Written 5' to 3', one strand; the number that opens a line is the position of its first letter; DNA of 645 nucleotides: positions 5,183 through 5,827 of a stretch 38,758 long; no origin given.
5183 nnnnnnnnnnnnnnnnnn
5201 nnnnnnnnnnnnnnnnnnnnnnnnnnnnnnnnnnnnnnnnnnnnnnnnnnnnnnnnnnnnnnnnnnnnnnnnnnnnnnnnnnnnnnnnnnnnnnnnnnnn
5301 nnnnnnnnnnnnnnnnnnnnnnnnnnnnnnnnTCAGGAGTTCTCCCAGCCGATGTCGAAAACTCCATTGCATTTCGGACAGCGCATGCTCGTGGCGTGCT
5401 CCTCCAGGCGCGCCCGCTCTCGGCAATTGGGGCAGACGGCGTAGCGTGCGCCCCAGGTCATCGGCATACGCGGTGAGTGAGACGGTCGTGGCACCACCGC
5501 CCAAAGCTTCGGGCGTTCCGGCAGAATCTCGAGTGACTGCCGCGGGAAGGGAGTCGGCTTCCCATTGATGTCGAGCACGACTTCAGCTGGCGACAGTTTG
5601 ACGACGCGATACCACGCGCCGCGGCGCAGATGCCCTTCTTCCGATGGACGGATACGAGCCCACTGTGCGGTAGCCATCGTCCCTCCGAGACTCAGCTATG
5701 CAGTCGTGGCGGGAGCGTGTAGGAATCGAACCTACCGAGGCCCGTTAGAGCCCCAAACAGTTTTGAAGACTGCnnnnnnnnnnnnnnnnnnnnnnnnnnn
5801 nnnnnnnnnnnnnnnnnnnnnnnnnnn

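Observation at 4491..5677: Tandem triplication of an unassigned small protein (GAWYR domain plus CPxC-x14-CxxC zinc ribbon) directly 3-prime of tRNA-Sec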

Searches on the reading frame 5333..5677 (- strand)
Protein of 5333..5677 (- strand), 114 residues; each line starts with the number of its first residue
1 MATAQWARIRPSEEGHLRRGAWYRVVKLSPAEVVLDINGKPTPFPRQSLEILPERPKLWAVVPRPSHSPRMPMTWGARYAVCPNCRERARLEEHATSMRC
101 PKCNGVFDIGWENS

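Call 5: search_protein_families(library=pfam, proteins=[window:5333-5677:-], max_evalue=10)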
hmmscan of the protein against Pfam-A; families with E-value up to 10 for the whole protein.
window:5333-5677:- (114 aa): 25 families
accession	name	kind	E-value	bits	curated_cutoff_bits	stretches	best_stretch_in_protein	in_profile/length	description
PF15777.11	Anti-TRAP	-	0.0007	20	32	1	81-106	12-39/59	Tryptophan RNA-binding attenuator protein inhibitory protein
PF22191.2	IBR_1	-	0.0035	17.6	27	1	81-106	5-30/47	IBR domain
PF13717.11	Zn_ribbon_4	-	0.0077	16.6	30.3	1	81-107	4-35/36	zinc-ribbon domain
PF08106.16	Antimicrobial11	-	0.0098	16.3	25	1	37-46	6-15/16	Formaecin family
PF23733.2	GRXCR1-2_C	-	0.019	15.3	26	1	76-104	6-36/47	GRXCR1/2, C-terminal domain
PF01485.27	IBR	-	0.032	14.7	24.3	1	77-106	16-50/65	IBR domain, a half RING-finger domain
PF14599.11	zinc_ribbon_6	-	0.039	14.3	27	1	71-104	19-54/59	Zinc-ribbon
PF12773.13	DZR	-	0.041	14.5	27.3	1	78-111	11-38/45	Double zinc ribbon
PF01155.25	HypA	-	0.06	13.8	28.9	1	79-105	70-94/112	Hydrogenase/urease nickel incorporation, metallochaperone, hypA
PF13719.11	Zn_ribbon_5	-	0.061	13.5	29.3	1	82-108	5-36/37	zinc-ribbon domain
PF23455.1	DUF7129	-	0.079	13.2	30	1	82-105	14-35/45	Domain of unknown function (DUF7129)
PF14369.11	Zn_ribbon_19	-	0.089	13.4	30.8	1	84-107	7-31/35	zinc-ribbon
PF24460.1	DUF7575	-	0.1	12.4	28.5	0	81-87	5-11/28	Domain of unknown function (DUF7575)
PF14319.11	Zn_Tnp_IS91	-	0.12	12.8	26.3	1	76-106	35-65/90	Transposase zinc-binding domain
PF23547.1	Zn_ribbon_FGT1_1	-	0.16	12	27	1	82-104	5-27/35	FORGETTER1 first zinc ribbon domain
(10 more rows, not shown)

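Call 6: search_protein_families(library=ncbifam, proteins=[window:5333-5677:-], max_evalue=10)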
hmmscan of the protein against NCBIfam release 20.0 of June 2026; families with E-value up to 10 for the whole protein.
window:5333-5677:- (114 aa): 9 families
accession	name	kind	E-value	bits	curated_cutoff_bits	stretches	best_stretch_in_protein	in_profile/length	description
NF011481.0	PRK14890.1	equivalog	0.012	15.6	61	1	78-105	8-35/61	putative Zn-ribbon RNA-binding protein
NF041197.2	CxxC_Se_CxxC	equivalog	0.047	13.9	40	1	82-109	1-30/53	dual CXXC motif small (seleno)protein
NF001608.0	PRK00398.1-6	equivalog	0.052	13.4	84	1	82-104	6-28/46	DNA-directed RNA polymerase subunit P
NF034126.3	PRK09521.1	equivalog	0.069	13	90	1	76-104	141-167/180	exosome complex RNA-binding protein Csl4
NF033497.1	rubre_like_arch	subfamily_domain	0.07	12.9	32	1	82-106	3-25/34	rubrerythrin-like domain-containing protein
TIGR02098.1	MJ0042_CXXC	domain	0.11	12.2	20.9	1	80-108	3-36/38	MJ0042-type zinc finger domain-containing protein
TIGR02642.1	phage_xxxx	hypoth_equivalog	0.29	10.7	101.4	1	80-106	182-206/267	TIGR02642 family protein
NF038384.1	zinc_YnfU_fam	subfamily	0.48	10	36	1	81-108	18-49/52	YnfU family zinc-binding protein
TIGR04104.1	cxxc_20_cxxc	subfamily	0.5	10.8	45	2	74-93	19-39/93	TIGR04104 family putative zinc finger protein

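Call 7: find_homologous_proteins(query=A1, max_evalue=0.001)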
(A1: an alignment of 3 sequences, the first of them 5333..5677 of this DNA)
Query A1 (3 sequences) (114 aa, profile of the alignment): 1479 proteins with E <= 0.001 among 1987 candidates; the best 120 are listed.
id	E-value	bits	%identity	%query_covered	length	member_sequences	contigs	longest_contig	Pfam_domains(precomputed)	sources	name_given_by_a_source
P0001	5.4e-54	199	38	93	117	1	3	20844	-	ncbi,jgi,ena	-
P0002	5.4e-54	199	39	93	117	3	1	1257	-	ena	-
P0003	4.6e-53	196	38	93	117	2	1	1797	-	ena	-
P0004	5.9e-53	196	99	100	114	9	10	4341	-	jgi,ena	-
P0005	6.3e-52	192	37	96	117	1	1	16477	-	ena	-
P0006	9.2e-52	192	37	96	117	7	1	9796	-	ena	-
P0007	1.0e-51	192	38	96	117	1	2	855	-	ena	-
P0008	1.2e-51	191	38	96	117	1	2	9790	-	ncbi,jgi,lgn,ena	-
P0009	3.0e-51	190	38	96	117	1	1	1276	-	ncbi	-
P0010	7.0e-50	186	37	96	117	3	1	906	-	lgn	-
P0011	1.3e-49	185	37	96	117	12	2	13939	-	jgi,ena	-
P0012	1.6e-49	185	39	96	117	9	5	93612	-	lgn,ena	-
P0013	5.3e-49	183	42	93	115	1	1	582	-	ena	-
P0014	1.3e-48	182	39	94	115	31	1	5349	-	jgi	jgi:hypothetical protein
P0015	1.5e-48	181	41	94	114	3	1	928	-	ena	-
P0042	5.4e-47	176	45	94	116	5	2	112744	-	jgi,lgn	jgi:hypothetical protein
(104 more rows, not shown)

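Call 8: search_protein_families(library=phrogs, proteins=[window:5333-5677:-], max_evalue=1)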
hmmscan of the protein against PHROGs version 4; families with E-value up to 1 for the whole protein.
window:5333-5677:- (114 aa): 10 families
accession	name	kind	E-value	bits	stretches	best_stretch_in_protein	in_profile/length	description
phrog_27447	-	unknown function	0.016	16.1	1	81-108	5-32/43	-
phrog_10121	-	unknown function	0.049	14.8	1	78-112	74-108/109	-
phrog_4875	-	unknown function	0.076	14.2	1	81-107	14-40/77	-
phrog_2857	-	tail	0.083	14.4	1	53-106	31-89/103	tail fiber protein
phrog_8344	-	unknown function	0.088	13.7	1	77-107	42-72/127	-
phrog_10210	-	unknown function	0.15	12.6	0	93-104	11-22/39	-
phrog_16186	-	unknown function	0.21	12.6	0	95-106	4-15/50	-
phrog_9188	-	unknown function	0.23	12.7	1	88-109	29-50/70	-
phrog_34931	-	unknown function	0.29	12.1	1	77-109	141-174/208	-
phrog_2834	-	unknown function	0.67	10.9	0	76-92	46-62/78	-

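Call 9: search_protein_families(library=padloc, proteins=[window:5333-5677:-], max_evalue=1)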
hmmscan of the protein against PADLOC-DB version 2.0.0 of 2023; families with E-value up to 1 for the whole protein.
window:5333-5677:- (114 aa): 1 family
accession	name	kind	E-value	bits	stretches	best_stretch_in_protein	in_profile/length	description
PDLC04162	HEC-08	-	0.013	12.6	1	81-104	245-268/358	-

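Call 11: find_related_loci(query=A1, collection=genome_contigs, flank=6000)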
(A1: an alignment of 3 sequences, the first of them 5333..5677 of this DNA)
Query A1 (114 aa) in genome_contigs; peptide patterns used: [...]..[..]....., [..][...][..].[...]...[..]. (x = any residue, [..] = any of these).
152 stretches matched a pattern; 126 encode a relative of the query (tblastn E <= 1e-3); the best 80 are kept; 80 distinct loci.
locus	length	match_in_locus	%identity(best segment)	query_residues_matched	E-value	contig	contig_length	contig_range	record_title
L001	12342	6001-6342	94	1-114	1e-70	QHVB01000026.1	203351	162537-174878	MAG: Gemmatimonadetes bacterium isolate AG14 14_0929_12_30cm_scaffold_9_curated, whole genome shotgun sequence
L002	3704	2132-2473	93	1-114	4e-70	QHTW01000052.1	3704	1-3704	MAG: Gemmatimonadetes bacterium isolate AG42 14_1009_13_20cm_scaffold_25201_curated, whole genome shotgun sequence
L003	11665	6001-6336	79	3-114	3e-60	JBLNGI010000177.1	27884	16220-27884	MAG: Gemmatimonadota bacterium isolate MAG24 PRJNA1068274_bin2_renamed_176, whole genome shotgun sequence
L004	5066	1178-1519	77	1-114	2e-59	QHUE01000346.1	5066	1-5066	MAG: Gemmatimonadetes bacterium isolate AG35 14_0903_16_40cm_scaffold_110881_curated, whole genome shotgun sequence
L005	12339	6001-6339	77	2-114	1e-58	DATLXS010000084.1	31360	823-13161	MAG TPA_asm: Gemmatimonadales bacterium isolate SMAG_U13252 k141_1533915, whole genome shotgun sequence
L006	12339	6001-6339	77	2-114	1e-58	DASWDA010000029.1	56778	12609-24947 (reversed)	MAG TPA_asm: Gemmatimonadales bacterium isolate SMAG_U2723 k141_508126, whole genome shotgun sequence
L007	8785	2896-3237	75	1-114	6e-58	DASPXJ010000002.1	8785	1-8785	MAG TPA_asm: Gemmatimonadales bacterium isolate SMAG_U11564 k141_897017, whole genome shotgun sequence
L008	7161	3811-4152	74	1-114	2e-57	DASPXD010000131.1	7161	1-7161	MAG TPA_asm: Gemmatimonadales bacterium isolate SMAG_U11558 k141_285072, whole genome shotgun sequence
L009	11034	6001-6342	75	1-114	2e-57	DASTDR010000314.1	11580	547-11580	MAG TPA_asm: Gemmatimonadales bacterium isolate SMAG_U826 k141_1244178, whole genome shotgun sequence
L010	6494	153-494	74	1-114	2e-57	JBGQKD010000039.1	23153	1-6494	MAG: Gemmatimonadota bacterium isolate OBJ2_061818_050_7 k141_1581581_length_23153_cov_14.0000, whole genome shotgun seq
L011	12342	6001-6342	73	1-114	4e-57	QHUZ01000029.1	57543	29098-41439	MAG: Gemmatimonadetes bacterium isolate AG16 14_0903_16_40cm_scaffold_256_curated, whole genome shotgun sequence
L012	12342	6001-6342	77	1-114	2e-57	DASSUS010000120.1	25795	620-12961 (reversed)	MAG TPA_asm: Gemmatimonadales bacterium isolate SMAG_U573 k141_1530848, whole genome shotgun sequence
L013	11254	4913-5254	74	1-114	1e-55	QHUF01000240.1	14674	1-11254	MAG: Gemmatimonadetes bacterium isolate AG34 14_0929_02_30cm_scaffold_2571_curated, whole genome shotgun sequence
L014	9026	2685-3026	81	1-114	7e-56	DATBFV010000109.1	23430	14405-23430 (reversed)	MAG TPA_asm: Gemmatimonadales bacterium isolate SMAG_U3820 k141_3676861, whole genome shotgun sequence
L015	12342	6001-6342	75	1-114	2e-56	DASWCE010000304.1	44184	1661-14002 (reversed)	MAG TPA_asm: Gemmatimonadales bacterium isolate SMAG_U2701 k141_842474, whole genome shotgun sequence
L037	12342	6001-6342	70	1-114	2e-47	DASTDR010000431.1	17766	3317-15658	MAG TPA_asm: Gemmatimonadales bacterium isolate SMAG_U826 k141_550423, whole genome shotgun sequence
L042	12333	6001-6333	53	2-112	1e-39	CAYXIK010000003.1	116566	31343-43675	MAG TPA_asm: uncultured Gemmatimonadaceae bacterium isolate binchicken_co185_182 genome assembly, contig: NODE_212_lengt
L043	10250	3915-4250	54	1-112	6e-39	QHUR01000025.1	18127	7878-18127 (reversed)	MAG: Gemmatimonadetes bacterium isolate AG23 14_1009_16_30cm_scaffold_4967_curated, whole genome shotgun sequence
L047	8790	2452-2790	55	1-112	3e-38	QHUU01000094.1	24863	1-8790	MAG: Gemmatimonadetes bacterium isolate AG20 14_0903_12_20cm_scaffold_480_curated, whole genome shotgun sequence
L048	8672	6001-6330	52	5-114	3e-38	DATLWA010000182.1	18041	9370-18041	MAG TPA_asm: Gemmatimonadales bacterium isolate SMAG_U13206 k141_467830, whole genome shotgun sequence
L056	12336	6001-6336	49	1-112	5e-34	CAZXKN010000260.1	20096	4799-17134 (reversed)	MAG TPA_asm: uncultured Gemmatimonadaceae bacterium isolate binchicken_co279_228 genome assembly, contig: k141_4599543,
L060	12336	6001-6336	48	1-112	9e-34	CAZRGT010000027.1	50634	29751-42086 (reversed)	MAG TPA_asm: uncultured Gemmatimonadaceae bacterium isolate binchicken_co165_439 genome assembly, contig: k141_694269, w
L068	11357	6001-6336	47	1-112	3e-33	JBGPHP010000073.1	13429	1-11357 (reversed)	MAG: Gemmatimonadota bacterium isolate OBJ_0618_7090110_355 k141_3779334_length_13429_cov_19.0036, whole genome shotgun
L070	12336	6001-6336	46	1-112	1e-32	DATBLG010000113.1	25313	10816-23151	MAG TPA_asm: Gemmatimonadales bacterium isolate SMAG_U3966 k141_2405547, whole genome shotgun sequence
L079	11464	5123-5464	46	1-114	1e-31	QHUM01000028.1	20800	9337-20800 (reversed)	MAG: Gemmatimonadetes bacterium isolate AG28 14_1009_12_30cm_scaffold_4860_curated, whole genome shotgun sequence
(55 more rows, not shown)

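Call 20: predict_structure(alignment_id=A2)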
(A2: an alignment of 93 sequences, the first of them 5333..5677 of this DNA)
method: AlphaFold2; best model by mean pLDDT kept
length: 114 residues; sequences in the alignment: 93
mean_pLDDT: 88.2   pTM: 0.78
mean pLDDT of the five models: 88.2, 87.7, 87.8, 87.2, 84.8
residues with pLDDT >= 90: 70; 70-90: 34; 50-70: 10; < 50: 0
segments of 3 or more residues with pLDDT < 50: none
pLDDT, mean of each block of 10 residues (from residue 1): 81 80 94 93 94 91 79 86 93 90 94 75
secondary structure, 60 per line:
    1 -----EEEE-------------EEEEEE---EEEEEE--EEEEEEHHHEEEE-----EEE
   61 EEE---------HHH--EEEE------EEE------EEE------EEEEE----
elements in order: E6-9 E23-28 E32-37 E40-45 E49-52 E58-63 E78-81 E88-90 E97-99 E106-110

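Call 22: fold_search(model_id=the predicted structure, library=pdb)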
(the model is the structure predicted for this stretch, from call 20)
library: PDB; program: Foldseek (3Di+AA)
matches with E <= 10: 864; with E <= 0.001: 0
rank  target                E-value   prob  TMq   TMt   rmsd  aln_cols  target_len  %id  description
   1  6rwo_B                6.2e-02  1.00  0.36  0.17   3.4        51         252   12  SIVrcm intasome (Q148H/G140S) in complex with bictegravir (released 2020-02-05)
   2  6puw_C                9.3e-02  1.00  0.36  0.60   3.3        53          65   17  Structure of HIV cleaved synaptic complex (CSC) intasome bound with magnesium and Bictegravir (BIC) (released 2020-02-12)
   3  8fn7_B                9.8e-02  1.00  0.33  0.16   3.0        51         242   14  Structure of WT HIV-1 intasome bound to Dolutegravir (released 2023-08-09)
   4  4ytl_A                1.0e-01  0.75  0.34  0.38  11.3       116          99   16  Structure of the KOW2-KOW3 Domain of Transcription Elongation Factor Spt5. (released 2015-08-12)
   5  6rwo_D                1.2e-01  1.00  0.36  0.21   3.5        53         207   11  SIVrcm intasome (Q148H/G140S) in complex with bictegravir (released 2020-02-05)
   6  8fnd_B                1.3e-01  1.00  0.33  0.16   3.0        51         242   14  Structure of E138K HIV-1 intasome with Dolutegravir bound (released 2023-08-09)
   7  9rmx_C                1.3e-01  0.99  0.33  0.16   3.5        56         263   18  CryoEM reconstruction of integrase filament at the lumen of native HIV-1 cores (box size 34.2 nm) (released 2025-12-10)
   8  6puz_C                1.4e-01  1.00  0.36  0.59   3.4        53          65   15  Structure of HIV cleaved synaptic complex (CSC) intasome bound with magnesium and INSTI XZ446 (compound 4f) (released 2020-02-12)
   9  6rwl_B                1.5e-01  1.00  0.36  0.17   3.3        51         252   12  SIVrcm intasome (released 2020-02-05)
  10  6rwl_D                1.5e-01  0.99  0.36  0.21   3.5        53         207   11  SIVrcm intasome (released 2020-02-05)
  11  9c9m_C                1.5e-01  0.99  0.35  0.53   3.4        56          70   16  HIV-1 intasome core bound with DTG (released 2024-07-31)
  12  6put_C                1.6e-01  1.00  0.37  0.61   3.3        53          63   17  Structure of HIV cleaved synaptic complex (CSC) intasome bound with calcium (released 2020-02-12)
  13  8dgo_B                1.8e-01  0.97  0.32  0.18   4.9        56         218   23  Growth Factor Receptor-Bound Protein 2 (Grb2) bound to phosphorylated PEAK3 (pY24) peptide (released 2023-06-07)
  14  8fnm_B                1.9e-01  1.00  0.33  0.16   3.0        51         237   14  Structure of G140A/Q148K HIV-1 intasome with Dolutegravir bound (released 2023-08-09)
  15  9q50_C                1.9e-01  0.99  0.34  0.52   3.4        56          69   18  AK01 integrase inhibitor bound to Wild-type HIV-1 intasome (released 2026-01-14)
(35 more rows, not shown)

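Call 23: search_solved_structures(query=A2, max_evalue=10)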
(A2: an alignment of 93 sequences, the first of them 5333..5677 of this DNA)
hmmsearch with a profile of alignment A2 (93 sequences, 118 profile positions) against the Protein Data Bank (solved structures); distinct sequences matched with E-value up to 10: 24.
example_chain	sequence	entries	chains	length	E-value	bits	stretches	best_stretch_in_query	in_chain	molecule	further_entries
4rvz_Z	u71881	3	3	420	0.011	18.9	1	73-107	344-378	tRNA(Ile2) 2-agmatinylcytidine synthetase TiaS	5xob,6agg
3amt_A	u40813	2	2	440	0.012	18.7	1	73-107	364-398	Putative uncharacterized protein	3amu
9sra_Bi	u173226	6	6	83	0.14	15.3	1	70-107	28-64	Large ribosomal subunit protein eL43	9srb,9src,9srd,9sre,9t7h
5it7_f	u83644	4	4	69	0.17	15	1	79-107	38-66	Ubiquitin-40S ribosomal protein S27a | Ribosomal protein eS31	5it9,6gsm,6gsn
9e6q_Ai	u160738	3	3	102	0.17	15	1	80-107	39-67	Large ribosomal subunit protein eL43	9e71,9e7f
6gq1_AW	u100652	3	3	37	0.24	14.6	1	81-109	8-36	Ubiquitin-40S ribosomal protein S31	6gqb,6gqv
2k4x_A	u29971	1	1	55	0.28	14.4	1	73-104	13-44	30S ribosomal protein S27ae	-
4v92_Bf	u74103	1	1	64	0.29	14.3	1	79-109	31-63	ES31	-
5mei_e1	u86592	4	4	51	0.31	14.2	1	81-109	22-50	Ubiquitin-40S ribosomal protein S31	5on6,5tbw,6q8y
5m1j_f2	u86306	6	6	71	0.45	13.7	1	80-109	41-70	Ubiquitin-40S ribosomal protein S31 | RPS31 isoform 1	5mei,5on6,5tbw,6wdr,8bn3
4u3m_e1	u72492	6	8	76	0.45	13.7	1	79-109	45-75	Ubiquitin-40S ribosomal protein S31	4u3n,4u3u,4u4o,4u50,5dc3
5ndw_e1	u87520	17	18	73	0.46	13.7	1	79-109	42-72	Ubiquitin-40S ribosomal protein S31 | RPS31 isoform 1 | Ubiquitin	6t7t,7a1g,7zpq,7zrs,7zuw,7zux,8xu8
4u3m_E1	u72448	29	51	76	0.47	13.6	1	79-109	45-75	Ubiquitin-40S ribosomal protein S31 | 40S ribosomal protein S31 | Small ribosomal subunit protein eS31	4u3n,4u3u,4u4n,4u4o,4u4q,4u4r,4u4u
6i7o_N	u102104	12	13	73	0.47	13.6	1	79-109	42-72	Ubiquitin-40S ribosomal protein S31 | RPS31 isoform 1 | 40S ribosomal protein S31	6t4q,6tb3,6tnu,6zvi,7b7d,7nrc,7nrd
5obm_E1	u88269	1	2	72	0.48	13.6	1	80-109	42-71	Ubiquitin-40S ribosomal protein S31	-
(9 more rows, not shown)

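Call 31: search_protein_representatives(alignment_id=A2)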
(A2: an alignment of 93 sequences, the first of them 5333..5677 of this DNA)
Query: 93 sequences, 118 profile positions. Proteins with E-value up to 0.001 (for the whole library): 520; up to 1e-10: 322; up to 1e-30: 37. The best 150 are listed.
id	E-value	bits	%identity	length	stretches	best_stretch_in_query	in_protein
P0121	1.6e-41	157.1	-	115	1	2-112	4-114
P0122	1.1e-39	151.2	-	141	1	1-104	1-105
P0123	4.1e-39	149.3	-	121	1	3-117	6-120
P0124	1.1e-38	147.9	-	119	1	3-114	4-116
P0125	1.3e-38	147.7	-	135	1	2-115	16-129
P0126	2.0e-38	147.1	-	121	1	4-114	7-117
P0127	5.9e-38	145.6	-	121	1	1-109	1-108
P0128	4.1e-36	139.7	-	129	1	4-112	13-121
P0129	9.7e-36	138.4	-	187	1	4-111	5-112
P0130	9.8e-36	138.4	-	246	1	3-115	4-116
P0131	1.6e-35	137.8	-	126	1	4-115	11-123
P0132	2.6e-35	137.0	-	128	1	3-115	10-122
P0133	5.6e-35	136.0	-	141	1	3-116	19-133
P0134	7.0e-35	135.7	-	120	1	2-113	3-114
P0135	1.4e-34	134.7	-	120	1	4-116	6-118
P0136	2.5e-34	133.9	-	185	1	3-115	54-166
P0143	1.0e-32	128.7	-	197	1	4-115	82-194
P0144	1.1e-32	128.6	-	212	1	3-113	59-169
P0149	1.2e-31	125.3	-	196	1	4-114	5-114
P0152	2.8e-31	124.1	-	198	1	3-112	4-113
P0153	3.2e-31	123.9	-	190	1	3-113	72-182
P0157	9.1e-31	122.4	-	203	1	3-113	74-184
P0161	8.6e-30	119.3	-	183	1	3-113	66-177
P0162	1.3e-29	118.6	-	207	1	3-112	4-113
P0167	1.1e-28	115.7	-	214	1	4-112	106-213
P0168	1.1e-28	115.7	-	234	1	4-113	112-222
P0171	1.4e-27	112.1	-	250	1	4-115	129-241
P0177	8.8e-27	109.6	-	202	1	3-114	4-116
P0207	8.0e-23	96.8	-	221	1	11-112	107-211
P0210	1.3e-22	96.1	-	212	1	2-114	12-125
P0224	3.6e-21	91.4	-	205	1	3-114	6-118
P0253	4.2e-19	84.8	-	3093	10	19-80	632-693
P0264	1.2e-18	83.4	-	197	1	5-112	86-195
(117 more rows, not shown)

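Call 32: search_protein_families(library=pfam, proteins=[P0253, P0130, P0129, P0149, P0152, P0162, P0177, P0210, P0224, P0171], max_evalue=0.001)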
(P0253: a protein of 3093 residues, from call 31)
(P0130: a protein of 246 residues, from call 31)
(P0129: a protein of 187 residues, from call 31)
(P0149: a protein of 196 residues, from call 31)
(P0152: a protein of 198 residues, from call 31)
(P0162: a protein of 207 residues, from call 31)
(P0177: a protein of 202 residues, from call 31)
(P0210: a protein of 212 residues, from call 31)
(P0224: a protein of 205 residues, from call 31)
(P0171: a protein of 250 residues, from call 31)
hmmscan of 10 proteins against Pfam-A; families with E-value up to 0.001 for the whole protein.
P0253 (3093 aa): 7 families
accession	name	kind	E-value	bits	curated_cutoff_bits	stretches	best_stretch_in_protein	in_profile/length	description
PF13464.11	RodZ_C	-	4.3e-22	78.3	23.9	0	786-812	36-62/72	RodZ C-terminal domain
PF25374.1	Cadherin_FAT4_N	-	7.2e-19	68.4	35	0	668-687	62-81/85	FAT4-like, N-terminal cadherin-like domain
PF02590.22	SPOUT_MTase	-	1.4e-17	64.6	27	0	1611-1677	62-129/154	Predicted SPOUT methyltransferase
PF15780.11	ASH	-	4.7e-13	49.6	27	0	1503-1545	43-86/98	Abnormal spindle-like microcephaly-assoc'd, ASPM-SPD-2-Hydin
PF00041.27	fn3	-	1.6e-09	38.3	25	1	17-105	9-83/84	Fibronectin type III domain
PF00070.33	Pyr_redox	-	3e-06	28.1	22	0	305-320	3-18/82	Pyridine nucleotide-disulphide oxidoreductase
PF12866.13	DUF3823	-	0.00015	22.4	27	0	796-830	9-43/90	Protein of unknown function (DUF3823) N-terminal domain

P0130 (246 aa): 0 families

P0129 (187 aa): 0 families

P0149 (196 aa): 0 families

P0152 (198 aa): 0 families

P0162 (207 aa): 1 family
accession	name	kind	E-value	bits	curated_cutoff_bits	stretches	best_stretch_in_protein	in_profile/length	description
PF17283.8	Zn_ribbon_SprT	-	0.00094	19.6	28.1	0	78-109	3-36/38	SprT-like zinc ribbon domain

P0177 (202 aa): 0 families

P0210 (212 aa): 0 families

P0224 (205 aa): 0 families

P0171 (250 aa): 1 family
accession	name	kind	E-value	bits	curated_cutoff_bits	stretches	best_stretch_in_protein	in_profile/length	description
PF00072.30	Response_reg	-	7.2e-21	74.9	30.2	1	5-115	1-110/111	Response regulator receiver domain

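Call 35: search_protein_families(library=pfam, proteins=[P0167, P0168, P0207, P0143, P0157, P0153, P0161, P0144, P0264, P0136], max_evalue=0.001)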
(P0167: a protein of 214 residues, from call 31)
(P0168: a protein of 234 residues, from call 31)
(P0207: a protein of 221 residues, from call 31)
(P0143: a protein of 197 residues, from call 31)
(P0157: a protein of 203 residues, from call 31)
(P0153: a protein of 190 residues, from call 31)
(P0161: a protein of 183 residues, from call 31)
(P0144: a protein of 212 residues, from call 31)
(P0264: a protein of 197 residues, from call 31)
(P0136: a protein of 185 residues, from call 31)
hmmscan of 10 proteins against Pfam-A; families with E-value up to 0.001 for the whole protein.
P0167 (214 aa): 2 families
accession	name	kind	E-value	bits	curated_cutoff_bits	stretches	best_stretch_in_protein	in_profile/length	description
PF17283.8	Zn_ribbon_SprT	-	3.5e-05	24.2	28.1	1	181-211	6-38/38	SprT-like zinc ribbon domain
PF04542.20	Sigma70_r2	-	0.00013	22.1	24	1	36-92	4-61/71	Sigma-70 region 2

P0168 (234 aa): 1 family
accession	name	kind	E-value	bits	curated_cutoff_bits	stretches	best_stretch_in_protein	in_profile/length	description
PF04542.20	Sigma70_r2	-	0.00013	22.1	24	1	34-88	1-56/71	Sigma-70 region 2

P0207 (221 aa): 0 families

P0143 (197 aa): 0 families

P0157 (203 aa): 0 families

P0153 (190 aa): 0 families

P0161 (183 aa): 0 families

P0144 (212 aa): 0 families

P0264 (197 aa): 0 families

P0136 (185 aa): 1 family
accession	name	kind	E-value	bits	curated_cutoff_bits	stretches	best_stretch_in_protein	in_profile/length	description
PF22191.2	IBR_1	-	0.00075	19.8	27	0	132-166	6-40/47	IBR domain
